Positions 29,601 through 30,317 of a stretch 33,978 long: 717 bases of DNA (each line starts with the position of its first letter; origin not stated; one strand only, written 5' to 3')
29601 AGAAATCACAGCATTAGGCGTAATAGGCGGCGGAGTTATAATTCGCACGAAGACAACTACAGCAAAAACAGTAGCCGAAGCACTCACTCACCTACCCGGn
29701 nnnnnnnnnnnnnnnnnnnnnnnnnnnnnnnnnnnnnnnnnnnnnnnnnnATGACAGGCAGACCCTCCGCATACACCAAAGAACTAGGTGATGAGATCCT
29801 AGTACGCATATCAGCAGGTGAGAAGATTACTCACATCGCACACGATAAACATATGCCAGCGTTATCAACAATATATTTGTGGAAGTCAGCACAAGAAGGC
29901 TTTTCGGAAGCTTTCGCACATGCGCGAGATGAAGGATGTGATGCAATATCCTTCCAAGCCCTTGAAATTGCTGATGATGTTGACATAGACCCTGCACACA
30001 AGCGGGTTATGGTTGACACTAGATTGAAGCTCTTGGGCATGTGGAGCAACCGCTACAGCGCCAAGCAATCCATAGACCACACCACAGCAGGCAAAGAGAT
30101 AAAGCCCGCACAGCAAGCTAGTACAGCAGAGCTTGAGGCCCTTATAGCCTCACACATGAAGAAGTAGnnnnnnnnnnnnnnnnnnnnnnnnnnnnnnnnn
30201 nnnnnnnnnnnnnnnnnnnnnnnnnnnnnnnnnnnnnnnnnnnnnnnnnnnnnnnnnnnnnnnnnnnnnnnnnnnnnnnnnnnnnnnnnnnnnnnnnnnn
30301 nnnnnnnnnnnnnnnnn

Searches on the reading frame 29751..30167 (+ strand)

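Call 85: search_protein_families(library=pfam, proteins=[window:29751-30167:+], max_evalue=0.01)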
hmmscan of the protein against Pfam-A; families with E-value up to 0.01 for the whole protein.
window:29751-30167:+ (138 aa): 1 family
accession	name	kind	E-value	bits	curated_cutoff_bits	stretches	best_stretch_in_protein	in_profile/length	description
PF20901.3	Sf6_terminase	-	1.9e-22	79.7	27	1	8-108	1-105/106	Bacteriophage Sf6, terminase small subunit-like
